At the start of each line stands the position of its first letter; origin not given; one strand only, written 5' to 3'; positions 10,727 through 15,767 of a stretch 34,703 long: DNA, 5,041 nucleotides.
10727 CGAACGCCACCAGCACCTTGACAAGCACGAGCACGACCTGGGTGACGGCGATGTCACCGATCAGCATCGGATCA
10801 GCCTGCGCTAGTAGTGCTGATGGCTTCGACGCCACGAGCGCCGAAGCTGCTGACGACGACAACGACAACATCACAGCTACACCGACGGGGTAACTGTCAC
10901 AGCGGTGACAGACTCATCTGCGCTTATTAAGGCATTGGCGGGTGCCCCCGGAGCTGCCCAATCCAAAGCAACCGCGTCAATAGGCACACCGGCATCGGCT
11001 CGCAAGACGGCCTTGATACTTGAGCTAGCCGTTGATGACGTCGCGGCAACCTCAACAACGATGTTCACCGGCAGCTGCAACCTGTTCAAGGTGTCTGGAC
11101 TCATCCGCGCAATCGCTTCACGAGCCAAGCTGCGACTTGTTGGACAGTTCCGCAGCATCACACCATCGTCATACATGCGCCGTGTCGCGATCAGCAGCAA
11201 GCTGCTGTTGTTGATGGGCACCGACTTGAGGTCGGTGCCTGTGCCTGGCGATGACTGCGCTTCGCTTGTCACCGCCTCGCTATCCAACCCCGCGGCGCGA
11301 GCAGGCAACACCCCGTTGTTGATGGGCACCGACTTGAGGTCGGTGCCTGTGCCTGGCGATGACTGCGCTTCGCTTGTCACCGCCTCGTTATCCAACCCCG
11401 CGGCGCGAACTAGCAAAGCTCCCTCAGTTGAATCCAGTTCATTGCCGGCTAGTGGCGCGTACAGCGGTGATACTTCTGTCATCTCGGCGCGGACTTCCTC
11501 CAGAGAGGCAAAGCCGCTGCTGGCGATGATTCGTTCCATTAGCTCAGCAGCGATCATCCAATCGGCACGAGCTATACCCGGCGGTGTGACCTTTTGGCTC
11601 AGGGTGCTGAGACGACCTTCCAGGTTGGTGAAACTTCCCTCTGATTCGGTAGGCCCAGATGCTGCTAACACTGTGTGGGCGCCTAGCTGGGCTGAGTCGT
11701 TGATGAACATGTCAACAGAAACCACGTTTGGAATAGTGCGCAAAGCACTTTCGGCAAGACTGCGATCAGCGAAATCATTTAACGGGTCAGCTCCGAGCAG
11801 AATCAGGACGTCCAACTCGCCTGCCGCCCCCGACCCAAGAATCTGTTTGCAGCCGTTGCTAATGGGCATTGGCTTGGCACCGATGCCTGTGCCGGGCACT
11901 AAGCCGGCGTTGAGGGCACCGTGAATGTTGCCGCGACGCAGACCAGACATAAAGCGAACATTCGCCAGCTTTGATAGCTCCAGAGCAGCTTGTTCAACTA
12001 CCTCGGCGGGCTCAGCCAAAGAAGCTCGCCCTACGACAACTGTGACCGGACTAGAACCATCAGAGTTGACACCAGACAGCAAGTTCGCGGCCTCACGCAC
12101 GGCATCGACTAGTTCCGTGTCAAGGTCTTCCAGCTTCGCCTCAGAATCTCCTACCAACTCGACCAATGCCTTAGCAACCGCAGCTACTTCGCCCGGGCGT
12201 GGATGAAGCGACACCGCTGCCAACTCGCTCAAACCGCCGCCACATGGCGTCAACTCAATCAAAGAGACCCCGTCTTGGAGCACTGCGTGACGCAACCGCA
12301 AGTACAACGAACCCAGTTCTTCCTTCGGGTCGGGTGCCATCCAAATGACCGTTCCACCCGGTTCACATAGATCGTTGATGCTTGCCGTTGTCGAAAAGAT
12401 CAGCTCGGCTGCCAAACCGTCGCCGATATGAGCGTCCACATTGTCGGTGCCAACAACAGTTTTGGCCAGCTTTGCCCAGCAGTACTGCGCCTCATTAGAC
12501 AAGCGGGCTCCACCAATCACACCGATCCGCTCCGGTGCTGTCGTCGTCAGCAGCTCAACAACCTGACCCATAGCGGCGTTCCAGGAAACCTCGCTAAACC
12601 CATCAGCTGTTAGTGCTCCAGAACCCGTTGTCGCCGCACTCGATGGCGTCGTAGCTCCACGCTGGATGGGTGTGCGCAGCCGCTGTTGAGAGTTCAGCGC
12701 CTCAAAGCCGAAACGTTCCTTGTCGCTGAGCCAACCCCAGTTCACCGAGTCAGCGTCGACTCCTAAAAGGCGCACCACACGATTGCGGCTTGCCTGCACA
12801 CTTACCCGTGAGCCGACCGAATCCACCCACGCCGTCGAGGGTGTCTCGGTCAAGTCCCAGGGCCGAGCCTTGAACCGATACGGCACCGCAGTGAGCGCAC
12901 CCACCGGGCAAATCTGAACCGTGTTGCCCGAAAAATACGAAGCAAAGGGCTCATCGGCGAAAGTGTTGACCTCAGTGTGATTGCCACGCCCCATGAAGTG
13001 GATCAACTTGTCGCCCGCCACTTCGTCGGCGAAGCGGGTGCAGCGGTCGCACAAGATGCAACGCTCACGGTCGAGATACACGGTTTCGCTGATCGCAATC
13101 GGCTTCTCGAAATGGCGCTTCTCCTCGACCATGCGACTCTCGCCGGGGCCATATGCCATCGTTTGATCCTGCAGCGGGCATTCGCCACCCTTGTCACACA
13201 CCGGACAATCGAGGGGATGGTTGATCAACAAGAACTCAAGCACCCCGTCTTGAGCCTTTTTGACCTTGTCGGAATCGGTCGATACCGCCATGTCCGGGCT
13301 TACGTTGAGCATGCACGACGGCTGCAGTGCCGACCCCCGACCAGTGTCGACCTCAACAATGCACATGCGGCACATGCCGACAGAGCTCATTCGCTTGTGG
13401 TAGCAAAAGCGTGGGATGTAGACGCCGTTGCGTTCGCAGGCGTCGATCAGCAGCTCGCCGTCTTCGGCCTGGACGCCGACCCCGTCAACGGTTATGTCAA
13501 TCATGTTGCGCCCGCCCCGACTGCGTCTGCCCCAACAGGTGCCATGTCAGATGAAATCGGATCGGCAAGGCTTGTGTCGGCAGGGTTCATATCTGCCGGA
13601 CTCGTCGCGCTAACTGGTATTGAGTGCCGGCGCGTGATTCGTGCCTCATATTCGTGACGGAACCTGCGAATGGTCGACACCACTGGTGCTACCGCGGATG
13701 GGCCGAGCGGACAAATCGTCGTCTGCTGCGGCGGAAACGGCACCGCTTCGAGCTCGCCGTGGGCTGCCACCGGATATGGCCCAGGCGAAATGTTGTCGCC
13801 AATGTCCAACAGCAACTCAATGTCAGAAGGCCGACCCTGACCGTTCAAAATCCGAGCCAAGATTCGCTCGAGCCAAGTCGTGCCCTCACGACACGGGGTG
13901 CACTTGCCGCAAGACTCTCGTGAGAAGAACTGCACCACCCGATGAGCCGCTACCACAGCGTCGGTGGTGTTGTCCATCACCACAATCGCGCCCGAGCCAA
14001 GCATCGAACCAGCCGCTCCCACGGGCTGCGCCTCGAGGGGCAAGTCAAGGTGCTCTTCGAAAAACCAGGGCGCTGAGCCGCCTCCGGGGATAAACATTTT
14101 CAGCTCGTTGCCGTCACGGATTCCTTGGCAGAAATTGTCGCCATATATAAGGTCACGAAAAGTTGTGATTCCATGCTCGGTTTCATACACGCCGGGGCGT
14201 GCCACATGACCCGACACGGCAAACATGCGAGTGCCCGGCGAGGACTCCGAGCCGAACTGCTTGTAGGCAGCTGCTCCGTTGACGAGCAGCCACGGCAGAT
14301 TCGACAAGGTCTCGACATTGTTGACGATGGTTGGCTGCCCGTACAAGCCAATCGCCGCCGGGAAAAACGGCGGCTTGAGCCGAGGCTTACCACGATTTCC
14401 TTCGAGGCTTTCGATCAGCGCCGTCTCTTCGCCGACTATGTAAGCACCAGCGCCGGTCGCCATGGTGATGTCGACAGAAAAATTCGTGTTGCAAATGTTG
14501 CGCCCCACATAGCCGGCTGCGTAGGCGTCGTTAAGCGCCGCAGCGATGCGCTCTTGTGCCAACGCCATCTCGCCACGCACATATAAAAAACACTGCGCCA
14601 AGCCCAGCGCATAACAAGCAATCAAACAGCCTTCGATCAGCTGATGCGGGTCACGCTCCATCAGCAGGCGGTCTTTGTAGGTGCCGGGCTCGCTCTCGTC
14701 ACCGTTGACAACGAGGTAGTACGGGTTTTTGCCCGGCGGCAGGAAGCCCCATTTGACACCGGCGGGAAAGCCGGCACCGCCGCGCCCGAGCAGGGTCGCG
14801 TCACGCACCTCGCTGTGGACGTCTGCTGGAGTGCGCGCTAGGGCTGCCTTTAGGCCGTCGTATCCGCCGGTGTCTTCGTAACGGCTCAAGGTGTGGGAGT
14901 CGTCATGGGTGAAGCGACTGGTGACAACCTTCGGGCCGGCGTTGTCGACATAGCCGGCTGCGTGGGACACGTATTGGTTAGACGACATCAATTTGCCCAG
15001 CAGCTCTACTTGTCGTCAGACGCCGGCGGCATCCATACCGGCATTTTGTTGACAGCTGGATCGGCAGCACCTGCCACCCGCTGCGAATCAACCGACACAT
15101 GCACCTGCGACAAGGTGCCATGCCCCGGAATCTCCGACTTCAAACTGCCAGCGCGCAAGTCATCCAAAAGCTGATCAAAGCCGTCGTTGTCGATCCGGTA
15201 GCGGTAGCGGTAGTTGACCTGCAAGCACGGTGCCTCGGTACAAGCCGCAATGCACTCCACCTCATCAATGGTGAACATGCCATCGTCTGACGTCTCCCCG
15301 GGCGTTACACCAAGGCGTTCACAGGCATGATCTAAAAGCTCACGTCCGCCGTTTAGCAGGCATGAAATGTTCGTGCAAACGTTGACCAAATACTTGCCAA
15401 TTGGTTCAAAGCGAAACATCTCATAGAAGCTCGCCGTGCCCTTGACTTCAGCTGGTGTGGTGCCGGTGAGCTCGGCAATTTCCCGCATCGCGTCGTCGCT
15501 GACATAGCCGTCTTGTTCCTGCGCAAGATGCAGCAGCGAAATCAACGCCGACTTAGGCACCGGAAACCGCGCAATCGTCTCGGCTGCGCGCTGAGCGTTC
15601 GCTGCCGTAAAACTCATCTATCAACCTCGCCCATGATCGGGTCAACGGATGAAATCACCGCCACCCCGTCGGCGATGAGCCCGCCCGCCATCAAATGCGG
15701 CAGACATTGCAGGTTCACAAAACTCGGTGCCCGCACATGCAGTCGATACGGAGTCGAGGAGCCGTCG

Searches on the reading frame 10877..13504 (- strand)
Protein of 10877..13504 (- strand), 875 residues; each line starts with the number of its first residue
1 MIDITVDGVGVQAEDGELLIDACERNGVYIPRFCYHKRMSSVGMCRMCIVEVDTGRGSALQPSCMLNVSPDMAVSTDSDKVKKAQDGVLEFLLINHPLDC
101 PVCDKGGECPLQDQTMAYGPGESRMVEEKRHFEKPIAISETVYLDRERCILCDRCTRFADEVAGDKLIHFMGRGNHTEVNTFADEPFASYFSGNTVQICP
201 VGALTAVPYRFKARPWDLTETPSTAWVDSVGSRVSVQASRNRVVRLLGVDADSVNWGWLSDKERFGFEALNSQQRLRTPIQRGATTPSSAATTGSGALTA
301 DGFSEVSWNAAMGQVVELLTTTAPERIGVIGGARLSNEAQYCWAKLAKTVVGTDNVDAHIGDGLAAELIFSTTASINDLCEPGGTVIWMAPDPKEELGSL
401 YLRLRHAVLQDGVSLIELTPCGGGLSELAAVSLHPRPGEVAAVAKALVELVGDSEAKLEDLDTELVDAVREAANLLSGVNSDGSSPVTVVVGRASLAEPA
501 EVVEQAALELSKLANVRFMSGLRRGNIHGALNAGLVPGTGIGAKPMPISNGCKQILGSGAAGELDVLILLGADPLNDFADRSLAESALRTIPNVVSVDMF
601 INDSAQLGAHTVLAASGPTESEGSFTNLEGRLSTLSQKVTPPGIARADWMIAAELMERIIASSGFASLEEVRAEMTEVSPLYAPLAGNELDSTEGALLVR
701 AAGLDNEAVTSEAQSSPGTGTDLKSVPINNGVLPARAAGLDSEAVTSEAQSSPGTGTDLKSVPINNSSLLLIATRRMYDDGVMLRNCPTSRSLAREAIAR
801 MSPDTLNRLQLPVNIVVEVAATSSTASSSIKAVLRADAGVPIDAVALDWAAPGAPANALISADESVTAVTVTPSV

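Call 51: search_protein_families(library=ncbifam, proteins=[window:10877-13504:-], max_evalue=1e-10)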
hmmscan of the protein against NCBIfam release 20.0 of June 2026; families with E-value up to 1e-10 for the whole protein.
window:10877-13504:- (875 aa): 10 families
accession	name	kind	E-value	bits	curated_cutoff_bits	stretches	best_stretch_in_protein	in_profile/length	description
NF005895.0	PRK07860.1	equivalog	5.9e-147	490.9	802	1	1-680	17-679/811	NADH-quinone oxidoreductase subunit G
TIGR01973.1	NuoG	equivalog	1.5e-142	476.5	470.05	1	4-653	1-604/606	NADH-quinone oxidoreductase subunit NuoG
NF040763.1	FeFe_hydrog_A6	exception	8.8e-45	153.1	765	1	2-207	1-208/571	NADH-dependent [FeFe] hydrogenase, group A6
NF006305.0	PRK08493.1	equivalog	1.8e-42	145.5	591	1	1-275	1-295/819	NADH-quinone oxidoreductase subunit G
NF005745.0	PRK07569.1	equivalog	5.1e-37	127.5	333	1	3-205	5-208/238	bidirectional hydrogenase complex protein HoxU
TIGR01591.1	Fdh-alpha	equivalog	6.6e-33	113.7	666.25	2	555-694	375-513/672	formate dehydrogenase subunit alpha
NF040762.1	Hydr_FeFe_Clost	exception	1.1e-26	93.6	900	1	3-206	2-206/572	ferredoxin hydrogenase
NF009454.0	PRK12814.1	equivalog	1.5e-21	76.4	916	1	2-101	4-101/657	putative NADPH-dependent glutamate synthase small subunit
NF047855.1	AssmNtatRedNasC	equivalog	7.6e-20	70.7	1100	1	561-665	407-510/708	assimilatory nitrate reductase catalytic subunit NasC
NF041323.1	Nitr_red_NasA_Halo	equivalog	3.1e-16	59.1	1000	0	563-852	376-646/673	assimilatory nitrate reductase NasA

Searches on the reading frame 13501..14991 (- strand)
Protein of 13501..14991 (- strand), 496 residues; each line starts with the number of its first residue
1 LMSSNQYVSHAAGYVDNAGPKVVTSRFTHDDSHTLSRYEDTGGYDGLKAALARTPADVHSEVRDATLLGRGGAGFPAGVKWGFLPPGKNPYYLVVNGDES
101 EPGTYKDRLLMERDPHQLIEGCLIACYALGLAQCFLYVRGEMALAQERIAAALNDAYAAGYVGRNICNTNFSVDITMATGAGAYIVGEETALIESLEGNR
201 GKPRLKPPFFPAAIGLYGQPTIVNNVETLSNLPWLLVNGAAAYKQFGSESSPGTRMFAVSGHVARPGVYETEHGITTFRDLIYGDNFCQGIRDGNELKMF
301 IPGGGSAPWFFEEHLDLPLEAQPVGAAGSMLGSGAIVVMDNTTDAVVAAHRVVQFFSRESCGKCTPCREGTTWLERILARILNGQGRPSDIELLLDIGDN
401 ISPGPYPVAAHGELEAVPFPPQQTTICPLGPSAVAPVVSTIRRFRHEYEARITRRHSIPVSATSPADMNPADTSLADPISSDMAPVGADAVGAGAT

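Call 51: search_protein_families(library=ncbifam, proteins=[window:13501-14991:-], max_evalue=1e-10)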
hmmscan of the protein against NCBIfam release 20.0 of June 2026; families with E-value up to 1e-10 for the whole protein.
window:13501-14991:- (496 aa): 3 families
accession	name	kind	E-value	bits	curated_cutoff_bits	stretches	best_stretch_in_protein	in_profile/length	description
TIGR01959.1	nuoF_fam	equivalog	3.3e-155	516.5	558.65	1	23-417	2-393/410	NADH-quinone oxidoreductase subunit NuoF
NF010120.0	PRK13596.1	equivalog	7.1e-127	423.5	389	1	30-457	15-422/433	NADH-quinone oxidoreductase subunit NuoF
NF008436.0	PRK11278.1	equivalog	2e-112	376.4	749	1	24-457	15-431/448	NADH-quinone oxidoreductase subunit NuoF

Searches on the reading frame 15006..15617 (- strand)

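Call 51: search_protein_families(library=ncbifam, proteins=[window:15006-15617:-], max_evalue=1e-10)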
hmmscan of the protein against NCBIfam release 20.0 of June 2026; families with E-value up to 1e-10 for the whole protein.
window:15006-15617:- (203 aa): 9 families
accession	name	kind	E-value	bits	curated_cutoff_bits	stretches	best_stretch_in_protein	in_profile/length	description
NF005721.0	PRK07539.1-1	equivalog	2.3e-49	168.2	308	1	7-162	30-185/292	NADH-quinone oxidoreductase subunit NuoE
TIGR01958.1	nuoE_fam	subfamily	1.4e-43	148.6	142.4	1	12-154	3-147/148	NADH-quinone oxidoreductase subunit NuoE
NF005725.0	PRK07539.1-5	equivalog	3e-42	144.3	220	1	2-155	16-172/174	NADH-quinone oxidoreductase subunit NuoE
NF005722.0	PRK07539.1-2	equivalog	1.3e-37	129.3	141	1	3-153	5-155/157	NADH-quinone oxidoreductase subunit NuoE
NF005724.0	PRK07539.1-4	equivalog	4.3e-35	121.7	280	1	2-163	17-181/240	NADH-quinone oxidoreductase subunit NuoE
NF005723.0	PRK07539.1-3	equivalog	1.9e-34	118.8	226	1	8-155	7-157/158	NADH-quinone oxidoreductase subunit NuoE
NF009040.0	PRK12373.1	equivalog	4.3e-32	112.3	514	1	2-165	14-180/400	NADH-quinone oxidoreductase subunit E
NF004638.0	PRK05988.1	equivalog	3.9e-30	104.7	198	1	5-155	8-158/159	formate dehydrogenase subunit gamma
NF005747.0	PRK07571.1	equivalog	3.4e-26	91.9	224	1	12-133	26-147/173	bidirectional hydrogenase complex protein HoxE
